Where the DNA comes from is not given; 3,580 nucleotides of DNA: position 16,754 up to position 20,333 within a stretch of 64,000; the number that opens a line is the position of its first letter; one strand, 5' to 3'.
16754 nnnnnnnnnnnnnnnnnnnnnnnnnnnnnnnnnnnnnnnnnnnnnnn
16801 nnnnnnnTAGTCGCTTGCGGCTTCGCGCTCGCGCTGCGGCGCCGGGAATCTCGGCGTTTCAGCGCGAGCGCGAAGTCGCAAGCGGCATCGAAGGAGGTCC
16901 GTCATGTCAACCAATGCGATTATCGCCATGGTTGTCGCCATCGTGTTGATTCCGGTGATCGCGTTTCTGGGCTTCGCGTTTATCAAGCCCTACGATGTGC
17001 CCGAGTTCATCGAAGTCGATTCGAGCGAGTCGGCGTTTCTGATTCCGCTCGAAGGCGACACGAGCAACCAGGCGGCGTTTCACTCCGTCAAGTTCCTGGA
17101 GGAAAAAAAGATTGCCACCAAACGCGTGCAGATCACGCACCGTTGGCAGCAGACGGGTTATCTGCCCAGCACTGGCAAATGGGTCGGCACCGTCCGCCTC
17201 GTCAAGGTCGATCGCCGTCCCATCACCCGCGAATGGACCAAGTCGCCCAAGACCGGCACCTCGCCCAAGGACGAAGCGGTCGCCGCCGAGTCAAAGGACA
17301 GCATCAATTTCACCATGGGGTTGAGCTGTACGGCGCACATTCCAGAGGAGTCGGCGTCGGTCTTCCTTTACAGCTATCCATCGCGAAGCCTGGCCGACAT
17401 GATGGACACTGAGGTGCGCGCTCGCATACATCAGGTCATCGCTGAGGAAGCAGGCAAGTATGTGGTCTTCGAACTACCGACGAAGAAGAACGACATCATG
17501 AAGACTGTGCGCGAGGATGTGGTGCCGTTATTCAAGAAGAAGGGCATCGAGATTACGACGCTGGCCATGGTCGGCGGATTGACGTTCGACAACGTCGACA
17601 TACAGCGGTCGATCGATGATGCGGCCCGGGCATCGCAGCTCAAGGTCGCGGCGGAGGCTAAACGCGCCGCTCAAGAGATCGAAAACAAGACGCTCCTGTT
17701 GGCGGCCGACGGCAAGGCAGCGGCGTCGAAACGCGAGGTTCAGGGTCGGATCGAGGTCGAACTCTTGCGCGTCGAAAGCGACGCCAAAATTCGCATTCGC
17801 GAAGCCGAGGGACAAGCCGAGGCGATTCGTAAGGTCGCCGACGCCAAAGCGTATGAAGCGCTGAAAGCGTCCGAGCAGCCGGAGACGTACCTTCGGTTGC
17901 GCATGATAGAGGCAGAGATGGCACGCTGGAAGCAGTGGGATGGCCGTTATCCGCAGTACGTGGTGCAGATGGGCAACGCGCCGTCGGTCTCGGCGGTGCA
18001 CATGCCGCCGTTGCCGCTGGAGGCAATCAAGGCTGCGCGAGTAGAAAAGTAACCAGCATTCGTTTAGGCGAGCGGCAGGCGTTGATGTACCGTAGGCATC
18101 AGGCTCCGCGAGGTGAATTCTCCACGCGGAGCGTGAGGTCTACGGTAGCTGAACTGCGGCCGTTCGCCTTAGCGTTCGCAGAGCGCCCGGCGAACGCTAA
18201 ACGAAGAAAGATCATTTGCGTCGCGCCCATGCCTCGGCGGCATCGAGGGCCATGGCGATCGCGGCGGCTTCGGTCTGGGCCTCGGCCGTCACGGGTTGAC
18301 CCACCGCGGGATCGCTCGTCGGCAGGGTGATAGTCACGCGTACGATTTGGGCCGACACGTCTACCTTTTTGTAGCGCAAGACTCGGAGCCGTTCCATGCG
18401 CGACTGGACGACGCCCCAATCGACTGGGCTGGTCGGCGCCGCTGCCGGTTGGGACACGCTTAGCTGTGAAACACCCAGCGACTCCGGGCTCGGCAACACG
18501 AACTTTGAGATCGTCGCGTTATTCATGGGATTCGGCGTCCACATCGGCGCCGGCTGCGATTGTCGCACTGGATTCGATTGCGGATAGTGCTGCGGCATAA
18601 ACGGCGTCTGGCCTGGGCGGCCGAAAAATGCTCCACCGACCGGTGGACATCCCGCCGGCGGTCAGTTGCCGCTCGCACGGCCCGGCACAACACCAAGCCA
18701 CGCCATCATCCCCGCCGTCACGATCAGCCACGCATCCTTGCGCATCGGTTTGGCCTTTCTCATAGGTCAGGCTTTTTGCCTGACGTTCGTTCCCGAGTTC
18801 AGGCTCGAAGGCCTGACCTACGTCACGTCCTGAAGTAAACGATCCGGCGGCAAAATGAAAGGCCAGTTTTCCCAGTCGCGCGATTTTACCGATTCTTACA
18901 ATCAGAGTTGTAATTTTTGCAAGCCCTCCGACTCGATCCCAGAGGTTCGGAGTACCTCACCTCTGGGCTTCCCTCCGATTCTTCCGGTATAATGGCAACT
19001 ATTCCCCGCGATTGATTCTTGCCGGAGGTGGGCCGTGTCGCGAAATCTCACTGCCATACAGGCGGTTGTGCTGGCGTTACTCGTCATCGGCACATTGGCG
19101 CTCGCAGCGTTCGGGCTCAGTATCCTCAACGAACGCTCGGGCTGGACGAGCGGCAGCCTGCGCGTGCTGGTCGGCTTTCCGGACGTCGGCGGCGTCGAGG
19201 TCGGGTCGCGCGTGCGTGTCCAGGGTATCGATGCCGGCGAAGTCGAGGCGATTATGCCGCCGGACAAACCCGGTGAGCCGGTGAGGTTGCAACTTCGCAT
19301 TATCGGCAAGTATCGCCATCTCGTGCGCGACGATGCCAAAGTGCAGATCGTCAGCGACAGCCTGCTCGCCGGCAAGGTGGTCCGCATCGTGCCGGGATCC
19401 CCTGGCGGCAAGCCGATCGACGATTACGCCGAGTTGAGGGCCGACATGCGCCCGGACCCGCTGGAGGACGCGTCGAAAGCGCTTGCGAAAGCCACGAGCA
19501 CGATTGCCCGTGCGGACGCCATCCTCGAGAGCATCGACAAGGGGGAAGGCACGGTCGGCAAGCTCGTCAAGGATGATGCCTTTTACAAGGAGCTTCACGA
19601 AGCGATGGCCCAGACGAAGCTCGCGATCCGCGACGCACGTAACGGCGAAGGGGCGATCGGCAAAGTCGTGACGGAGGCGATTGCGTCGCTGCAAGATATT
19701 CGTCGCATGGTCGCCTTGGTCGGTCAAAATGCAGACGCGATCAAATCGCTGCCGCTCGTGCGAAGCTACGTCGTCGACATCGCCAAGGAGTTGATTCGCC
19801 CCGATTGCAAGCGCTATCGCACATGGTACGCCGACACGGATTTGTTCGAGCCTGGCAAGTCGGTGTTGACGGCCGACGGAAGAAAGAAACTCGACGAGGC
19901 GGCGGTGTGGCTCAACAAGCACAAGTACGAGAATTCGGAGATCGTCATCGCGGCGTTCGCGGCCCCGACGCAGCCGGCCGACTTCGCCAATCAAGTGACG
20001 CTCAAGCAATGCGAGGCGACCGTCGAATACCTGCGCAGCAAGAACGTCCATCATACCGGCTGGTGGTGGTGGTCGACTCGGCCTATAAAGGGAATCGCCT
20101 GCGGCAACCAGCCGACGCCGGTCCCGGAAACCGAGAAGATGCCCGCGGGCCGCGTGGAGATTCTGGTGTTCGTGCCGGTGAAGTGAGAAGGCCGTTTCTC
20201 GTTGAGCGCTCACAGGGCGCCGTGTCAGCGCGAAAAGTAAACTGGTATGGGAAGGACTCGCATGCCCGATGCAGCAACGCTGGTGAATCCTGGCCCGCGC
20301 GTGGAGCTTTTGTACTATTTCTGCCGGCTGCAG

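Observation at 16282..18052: ydaO-type c-di-AMP riboswitch candidate controlling a small membrane protein and an SPFH/band-7 gene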

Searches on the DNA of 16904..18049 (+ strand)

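Call 15: search_rna_families(sources=[L001, L002, L003, L004, L005, L006, L007, L008, L009, L010], threshold=gathering)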
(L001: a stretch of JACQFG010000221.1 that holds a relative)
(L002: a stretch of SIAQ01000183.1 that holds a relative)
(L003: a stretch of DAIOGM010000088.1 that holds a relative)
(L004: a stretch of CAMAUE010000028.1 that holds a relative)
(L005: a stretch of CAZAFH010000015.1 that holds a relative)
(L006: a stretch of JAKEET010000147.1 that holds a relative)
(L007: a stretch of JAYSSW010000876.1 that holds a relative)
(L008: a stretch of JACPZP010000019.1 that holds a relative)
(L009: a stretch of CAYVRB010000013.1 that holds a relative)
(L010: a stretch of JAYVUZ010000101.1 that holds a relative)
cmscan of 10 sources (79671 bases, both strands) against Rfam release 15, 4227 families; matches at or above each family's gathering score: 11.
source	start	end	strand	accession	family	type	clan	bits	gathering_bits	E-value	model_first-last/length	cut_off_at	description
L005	6710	6781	-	RF00005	tRNA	Gene; tRNA;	CL00001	74.2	29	2.7e-14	1-71/71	no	tRNA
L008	1035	1206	+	RF00379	c-di-AMP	Cis-reg; riboswitch;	-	64.8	38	1.2e-12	1-134/134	no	c-di-AMP riboswitch aptamer (ydaO/yuaA leader)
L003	3301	3453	+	RF00379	c-di-AMP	Cis-reg; riboswitch;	-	60.3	38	2.2e-11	1-134/134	no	c-di-AMP riboswitch aptamer (ydaO/yuaA leader)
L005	3244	3398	+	RF00379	c-di-AMP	Cis-reg; riboswitch;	-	58.3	38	7.9e-11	1-134/134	no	c-di-AMP riboswitch aptamer (ydaO/yuaA leader)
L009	3339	3492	+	RF00379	c-di-AMP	Cis-reg; riboswitch;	-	58.3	38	7.8e-11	1-134/134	no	c-di-AMP riboswitch aptamer (ydaO/yuaA leader)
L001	3385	3536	+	RF00379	c-di-AMP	Cis-reg; riboswitch;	-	56.1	38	3.2e-10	1-134/134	no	c-di-AMP riboswitch aptamer (ydaO/yuaA leader)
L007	115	268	+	RF00379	c-di-AMP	Cis-reg; riboswitch;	-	56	38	3.5e-10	1-134/134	no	c-di-AMP riboswitch aptamer (ydaO/yuaA leader)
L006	3336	3504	+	RF00379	c-di-AMP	Cis-reg; riboswitch;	-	54.2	38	1.1e-09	1-134/134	no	c-di-AMP riboswitch aptamer (ydaO/yuaA leader)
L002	1684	1839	+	RF00379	c-di-AMP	Cis-reg; riboswitch;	-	53.1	38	2.2e-09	1-134/134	no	c-di-AMP riboswitch aptamer (ydaO/yuaA leader)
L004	3238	3392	+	RF00379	c-di-AMP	Cis-reg; riboswitch;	-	50.7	38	9.9e-09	1-134/134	no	c-di-AMP riboswitch aptamer (ydaO/yuaA leader)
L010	3332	3504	+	RF00379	c-di-AMP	Cis-reg; riboswitch;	-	46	38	2e-07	1-134/134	no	c-di-AMP riboswitch aptamer (ydaO/yuaA leader)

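Call 32: search_rna_families(sources=[L030, L038, L039, L040, L043, L045, L053, L058, L077, L033, L050, L070, L072, L036, L049, L047, L044, L046, L051, L064], threshold=gathering)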
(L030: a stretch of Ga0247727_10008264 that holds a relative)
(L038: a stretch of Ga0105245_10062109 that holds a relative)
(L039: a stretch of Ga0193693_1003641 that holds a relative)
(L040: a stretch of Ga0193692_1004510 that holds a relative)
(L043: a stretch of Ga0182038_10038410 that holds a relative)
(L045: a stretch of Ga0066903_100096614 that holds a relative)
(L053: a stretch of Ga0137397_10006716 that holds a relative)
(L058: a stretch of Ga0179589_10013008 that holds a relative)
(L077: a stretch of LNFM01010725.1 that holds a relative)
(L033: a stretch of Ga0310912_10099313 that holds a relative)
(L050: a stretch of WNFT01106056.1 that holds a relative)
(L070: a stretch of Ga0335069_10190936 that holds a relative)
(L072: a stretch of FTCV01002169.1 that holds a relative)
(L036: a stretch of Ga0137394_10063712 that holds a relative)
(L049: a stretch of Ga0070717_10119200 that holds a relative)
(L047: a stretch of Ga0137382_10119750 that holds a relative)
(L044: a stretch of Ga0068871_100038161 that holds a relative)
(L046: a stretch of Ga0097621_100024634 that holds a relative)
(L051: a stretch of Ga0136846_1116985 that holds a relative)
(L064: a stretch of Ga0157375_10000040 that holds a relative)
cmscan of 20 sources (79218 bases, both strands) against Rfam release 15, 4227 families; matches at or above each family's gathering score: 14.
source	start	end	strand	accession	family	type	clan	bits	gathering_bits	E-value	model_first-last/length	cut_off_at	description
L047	30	191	+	RF00379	c-di-AMP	Cis-reg; riboswitch;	-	62.2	38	6.5e-12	1-134/134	no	c-di-AMP riboswitch aptamer (ydaO/yuaA leader)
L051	1138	1305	+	RF00379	c-di-AMP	Cis-reg; riboswitch;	-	57.5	38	1.2e-10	1-134/134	no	c-di-AMP riboswitch aptamer (ydaO/yuaA leader)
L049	332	501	+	RF00379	c-di-AMP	Cis-reg; riboswitch;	-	57.3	38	1.4e-10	1-134/134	no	c-di-AMP riboswitch aptamer (ydaO/yuaA leader)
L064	2435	2601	+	RF00379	c-di-AMP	Cis-reg; riboswitch;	-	56.8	38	2e-10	1-134/134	no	c-di-AMP riboswitch aptamer (ydaO/yuaA leader)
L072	2462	2620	+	RF00379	c-di-AMP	Cis-reg; riboswitch;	-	55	38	6.4e-10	1-134/134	no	c-di-AMP riboswitch aptamer (ydaO/yuaA leader)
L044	210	379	+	RF00379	c-di-AMP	Cis-reg; riboswitch;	-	54.3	38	1e-09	1-134/134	no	c-di-AMP riboswitch aptamer (ydaO/yuaA leader)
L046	593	762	+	RF00379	c-di-AMP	Cis-reg; riboswitch;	-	54.3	38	1e-09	1-134/134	no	c-di-AMP riboswitch aptamer (ydaO/yuaA leader)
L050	498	650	+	RF00379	c-di-AMP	Cis-reg; riboswitch;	-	52.9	38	2.4e-09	1-134/134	no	c-di-AMP riboswitch aptamer (ydaO/yuaA leader)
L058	571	730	+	RF00379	c-di-AMP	Cis-reg; riboswitch;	-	52.7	38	2.7e-09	1-134/134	no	c-di-AMP riboswitch aptamer (ydaO/yuaA leader)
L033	293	460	+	RF00379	c-di-AMP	Cis-reg; riboswitch;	-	52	38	4.3e-09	1-134/134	no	c-di-AMP riboswitch aptamer (ydaO/yuaA leader)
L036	722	913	+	RF00379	c-di-AMP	Cis-reg; riboswitch;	-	48.7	38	3.7e-08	1-134/134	no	c-di-AMP riboswitch aptamer (ydaO/yuaA leader)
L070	236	399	+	RF00379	c-di-AMP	Cis-reg; riboswitch;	-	48.3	38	4.8e-08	1-134/134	no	c-di-AMP riboswitch aptamer (ydaO/yuaA leader)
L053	2704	2863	+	RF00379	c-di-AMP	Cis-reg; riboswitch;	-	46.2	38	1.8e-07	1-134/134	no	c-di-AMP riboswitch aptamer (ydaO/yuaA leader)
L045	1450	1609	+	RF00379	c-di-AMP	Cis-reg; riboswitch;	-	38.7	38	2.2e-05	1-134/134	no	c-di-AMP riboswitch aptamer (ydaO/yuaA leader)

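Call 84: search_rna_families(sources=[L012, L013, L014, L017, L019, L020, L021, L022, L024, L026, L032, L035, L037, L041, L042, L048, L052, L054, L055, L056], threshold=gathering)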
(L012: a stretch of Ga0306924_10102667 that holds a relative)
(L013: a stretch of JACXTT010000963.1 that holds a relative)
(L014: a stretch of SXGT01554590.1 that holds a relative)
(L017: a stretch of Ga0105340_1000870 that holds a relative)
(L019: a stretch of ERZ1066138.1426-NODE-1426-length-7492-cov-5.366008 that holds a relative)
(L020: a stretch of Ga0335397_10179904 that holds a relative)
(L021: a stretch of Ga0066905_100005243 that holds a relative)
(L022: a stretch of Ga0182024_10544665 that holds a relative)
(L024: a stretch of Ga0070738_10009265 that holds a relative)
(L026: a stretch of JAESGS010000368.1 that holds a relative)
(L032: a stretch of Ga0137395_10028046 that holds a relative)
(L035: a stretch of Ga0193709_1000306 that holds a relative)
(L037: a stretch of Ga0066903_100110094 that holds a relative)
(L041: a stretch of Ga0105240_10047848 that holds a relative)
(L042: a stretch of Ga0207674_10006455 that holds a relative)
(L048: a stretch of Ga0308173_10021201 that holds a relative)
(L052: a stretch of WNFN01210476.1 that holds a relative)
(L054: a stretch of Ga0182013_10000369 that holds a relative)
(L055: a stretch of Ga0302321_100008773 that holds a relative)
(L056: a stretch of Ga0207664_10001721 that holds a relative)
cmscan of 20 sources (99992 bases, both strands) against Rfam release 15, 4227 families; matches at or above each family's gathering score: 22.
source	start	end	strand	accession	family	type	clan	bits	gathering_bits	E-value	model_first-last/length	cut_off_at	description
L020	224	383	+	RF00379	c-di-AMP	Cis-reg; riboswitch;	-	66.9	38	3.8e-13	1-134/134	no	c-di-AMP riboswitch aptamer (ydaO/yuaA leader)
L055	2163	2327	+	RF00379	c-di-AMP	Cis-reg; riboswitch;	-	65.3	38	1.1e-12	1-134/134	no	c-di-AMP riboswitch aptamer (ydaO/yuaA leader)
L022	32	183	+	RF00379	c-di-AMP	Cis-reg; riboswitch;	-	60.6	38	2.3e-11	1-134/134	no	c-di-AMP riboswitch aptamer (ydaO/yuaA leader)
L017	839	991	+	RF00379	c-di-AMP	Cis-reg; riboswitch;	-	60.3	38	2.7e-11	1-134/134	no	c-di-AMP riboswitch aptamer (ydaO/yuaA leader)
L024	2199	2357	+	RF00379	c-di-AMP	Cis-reg; riboswitch;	-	59.6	38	4.1e-11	1-134/134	no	c-di-AMP riboswitch aptamer (ydaO/yuaA leader)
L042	2370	2593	+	RF00379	c-di-AMP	Cis-reg; riboswitch;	-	57.8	38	1.4e-10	1-134/134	no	c-di-AMP riboswitch aptamer (ydaO/yuaA leader)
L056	2405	2597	+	RF00379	c-di-AMP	Cis-reg; riboswitch;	-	57.8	38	1.4e-10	1-134/134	no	c-di-AMP riboswitch aptamer (ydaO/yuaA leader)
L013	1070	1222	+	RF00379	c-di-AMP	Cis-reg; riboswitch;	-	55.8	38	4.7e-10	1-134/134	no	c-di-AMP riboswitch aptamer (ydaO/yuaA leader)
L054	2324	2491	+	RF00379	c-di-AMP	Cis-reg; riboswitch;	-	55.8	38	4.7e-10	1-134/134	no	c-di-AMP riboswitch aptamer (ydaO/yuaA leader)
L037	1514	1738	+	RF00379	c-di-AMP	Cis-reg; riboswitch;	-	55.7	38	5.2e-10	1-134/134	no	c-di-AMP riboswitch aptamer (ydaO/yuaA leader)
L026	123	251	+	RF00379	c-di-AMP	Cis-reg; riboswitch;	-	55.4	38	6.4e-10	12-118/134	no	c-di-AMP riboswitch aptamer (ydaO/yuaA leader)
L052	1920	2089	+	RF00379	c-di-AMP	Cis-reg; riboswitch;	-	55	38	7.9e-10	1-134/134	no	c-di-AMP riboswitch aptamer (ydaO/yuaA leader)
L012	381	532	+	RF00379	c-di-AMP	Cis-reg; riboswitch;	-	54.6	38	1e-09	1-134/134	no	c-di-AMP riboswitch aptamer (ydaO/yuaA leader)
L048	811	980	+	RF00379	c-di-AMP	Cis-reg; riboswitch;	-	53.6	38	2e-09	1-134/134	no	c-di-AMP riboswitch aptamer (ydaO/yuaA leader)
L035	2416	2598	+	RF00379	c-di-AMP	Cis-reg; riboswitch;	-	53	38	2.9e-09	1-134/134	no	c-di-AMP riboswitch aptamer (ydaO/yuaA leader)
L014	2347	2498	+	RF00379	c-di-AMP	Cis-reg; riboswitch;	-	52.8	38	3.2e-09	1-134/134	no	c-di-AMP riboswitch aptamer (ydaO/yuaA leader)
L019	2366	2517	+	RF00379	c-di-AMP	Cis-reg; riboswitch;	-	52.8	38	3.4e-09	1-134/134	no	c-di-AMP riboswitch aptamer (ydaO/yuaA leader)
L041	1226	1374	+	RF00379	c-di-AMP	Cis-reg; riboswitch;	-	51.1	38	9.8e-09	1-134/134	no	c-di-AMP riboswitch aptamer (ydaO/yuaA leader)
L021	1619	1752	+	RF00379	c-di-AMP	Cis-reg; riboswitch;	-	50.5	38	1.4e-08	12-118/134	no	c-di-AMP riboswitch aptamer (ydaO/yuaA leader)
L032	1293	1463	+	RF00379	c-di-AMP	Cis-reg; riboswitch;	-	46.8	38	1.5e-07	1-134/134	no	c-di-AMP riboswitch aptamer (ydaO/yuaA leader)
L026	2241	2285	+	RF01687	Acido-Lenti-1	Gene; sRNA;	-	41.2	37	9.9e-06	1-46/46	no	Acido-Lenti-1 RNA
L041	156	201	-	RF01687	Acido-Lenti-1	Gene; sRNA;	-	39.7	37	2.6e-05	1-46/46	no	Acido-Lenti-1 RNA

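Call 85: search_rna_families(sources=[L057, L059, L060, L061, L063, L065, L066, L067, L068, L069, L071, L073, L074, L076, L079, L080, L081, L082, L083, L084], threshold=gathering)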
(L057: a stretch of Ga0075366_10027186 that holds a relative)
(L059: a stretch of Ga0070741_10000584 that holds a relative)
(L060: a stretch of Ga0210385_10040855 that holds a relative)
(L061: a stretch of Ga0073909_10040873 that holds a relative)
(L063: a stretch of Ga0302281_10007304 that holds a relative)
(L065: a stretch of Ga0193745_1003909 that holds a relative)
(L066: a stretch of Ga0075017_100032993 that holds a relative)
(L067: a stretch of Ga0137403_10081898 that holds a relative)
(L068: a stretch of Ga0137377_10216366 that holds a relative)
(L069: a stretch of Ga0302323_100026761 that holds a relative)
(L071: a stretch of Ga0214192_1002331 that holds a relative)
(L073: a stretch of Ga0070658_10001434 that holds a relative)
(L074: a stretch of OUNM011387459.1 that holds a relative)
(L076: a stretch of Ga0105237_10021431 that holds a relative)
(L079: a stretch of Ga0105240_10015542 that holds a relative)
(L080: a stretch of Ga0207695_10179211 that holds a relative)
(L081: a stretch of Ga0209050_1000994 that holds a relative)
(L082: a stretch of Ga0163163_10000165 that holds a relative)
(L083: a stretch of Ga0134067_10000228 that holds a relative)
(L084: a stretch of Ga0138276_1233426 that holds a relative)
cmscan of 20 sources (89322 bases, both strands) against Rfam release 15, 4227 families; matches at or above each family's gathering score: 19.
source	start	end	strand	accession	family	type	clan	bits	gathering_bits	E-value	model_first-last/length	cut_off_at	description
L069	2316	2480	+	RF00379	c-di-AMP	Cis-reg; riboswitch;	-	65.3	38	9.7e-13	1-134/134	no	c-di-AMP riboswitch aptamer (ydaO/yuaA leader)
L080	312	483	+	RF00379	c-di-AMP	Cis-reg; riboswitch;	-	63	38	4.2e-12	1-134/134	no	c-di-AMP riboswitch aptamer (ydaO/yuaA leader)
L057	7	161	+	RF00379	c-di-AMP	Cis-reg; riboswitch;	-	62.9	38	4.5e-12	1-134/134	no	c-di-AMP riboswitch aptamer (ydaO/yuaA leader)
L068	69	236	+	RF00379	c-di-AMP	Cis-reg; riboswitch;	-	62.8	38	4.9e-12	1-134/134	no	c-di-AMP riboswitch aptamer (ydaO/yuaA leader)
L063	1375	1536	+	RF00379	c-di-AMP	Cis-reg; riboswitch;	-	62.2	38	7.3e-12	1-134/134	no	c-di-AMP riboswitch aptamer (ydaO/yuaA leader)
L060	161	324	+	RF00379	c-di-AMP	Cis-reg; riboswitch;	-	60.2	38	2.6e-11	1-134/134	no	c-di-AMP riboswitch aptamer (ydaO/yuaA leader)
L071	2331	2496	+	RF00379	c-di-AMP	Cis-reg; riboswitch;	-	60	38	3e-11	1-134/134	no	c-di-AMP riboswitch aptamer (ydaO/yuaA leader)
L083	2391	2556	+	RF00379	c-di-AMP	Cis-reg; riboswitch;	-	59.3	38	4.5e-11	1-134/134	no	c-di-AMP riboswitch aptamer (ydaO/yuaA leader)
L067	958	1126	+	RF00379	c-di-AMP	Cis-reg; riboswitch;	-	58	38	1e-10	1-134/134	no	c-di-AMP riboswitch aptamer (ydaO/yuaA leader)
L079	50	215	+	RF00379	c-di-AMP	Cis-reg; riboswitch;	-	57.2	38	1.7e-10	1-134/134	no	c-di-AMP riboswitch aptamer (ydaO/yuaA leader)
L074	2462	2620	+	RF00379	c-di-AMP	Cis-reg; riboswitch;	-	55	38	7.3e-10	1-134/134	no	c-di-AMP riboswitch aptamer (ydaO/yuaA leader)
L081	2400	2575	+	RF00379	c-di-AMP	Cis-reg; riboswitch;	-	53.4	38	2e-09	1-134/134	no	c-di-AMP riboswitch aptamer (ydaO/yuaA leader)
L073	2418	2590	+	RF00379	c-di-AMP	Cis-reg; riboswitch;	-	53.2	38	2.3e-09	1-134/134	no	c-di-AMP riboswitch aptamer (ydaO/yuaA leader)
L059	2291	2458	+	RF00379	c-di-AMP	Cis-reg; riboswitch;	-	51.7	38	6e-09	1-134/134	no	c-di-AMP riboswitch aptamer (ydaO/yuaA leader)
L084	7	159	+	RF00379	c-di-AMP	Cis-reg; riboswitch;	-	51.2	38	8.3e-09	1-134/134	no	c-di-AMP riboswitch aptamer (ydaO/yuaA leader)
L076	2390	2563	+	RF00379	c-di-AMP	Cis-reg; riboswitch;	-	50.4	38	1.3e-08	1-134/134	no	c-di-AMP riboswitch aptamer (ydaO/yuaA leader)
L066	380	552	+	RF00379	c-di-AMP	Cis-reg; riboswitch;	-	50.3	38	1.4e-08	1-134/134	no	c-di-AMP riboswitch aptamer (ydaO/yuaA leader)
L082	2430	2596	+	RF00379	c-di-AMP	Cis-reg; riboswitch;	-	49.3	38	2.7e-08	1-134/134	no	c-di-AMP riboswitch aptamer (ydaO/yuaA leader)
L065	1098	1269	+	RF00379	c-di-AMP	Cis-reg; riboswitch;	-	45.7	38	2.8e-07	1-134/134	no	c-di-AMP riboswitch aptamer (ydaO/yuaA leader)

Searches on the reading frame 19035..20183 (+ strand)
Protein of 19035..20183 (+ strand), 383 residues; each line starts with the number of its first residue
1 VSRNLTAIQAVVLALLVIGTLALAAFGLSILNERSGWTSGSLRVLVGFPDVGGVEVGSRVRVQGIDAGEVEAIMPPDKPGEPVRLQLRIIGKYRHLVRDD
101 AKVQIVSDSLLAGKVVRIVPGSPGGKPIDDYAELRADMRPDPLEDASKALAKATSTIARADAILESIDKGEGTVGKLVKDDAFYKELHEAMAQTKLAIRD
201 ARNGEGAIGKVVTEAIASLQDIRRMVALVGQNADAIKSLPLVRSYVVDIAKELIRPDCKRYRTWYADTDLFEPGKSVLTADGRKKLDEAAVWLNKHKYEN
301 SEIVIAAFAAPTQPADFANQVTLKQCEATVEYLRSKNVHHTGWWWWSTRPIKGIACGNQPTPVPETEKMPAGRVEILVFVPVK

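Call 4: search_protein_families(library=pfam, proteins=[window:19035-20183:+], max_evalue=0.01)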
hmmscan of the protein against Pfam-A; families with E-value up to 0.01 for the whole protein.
window:19035-20183:+ (383 aa): 2 families
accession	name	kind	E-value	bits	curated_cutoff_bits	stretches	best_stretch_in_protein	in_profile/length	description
PF02470.25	MlaD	-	7.8e-13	48.9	25.1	1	43-121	4-81/81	MlaD protein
PF00691.25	OmpA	-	0.00013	22.7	27.2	1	270-338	1-69/98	OmpA family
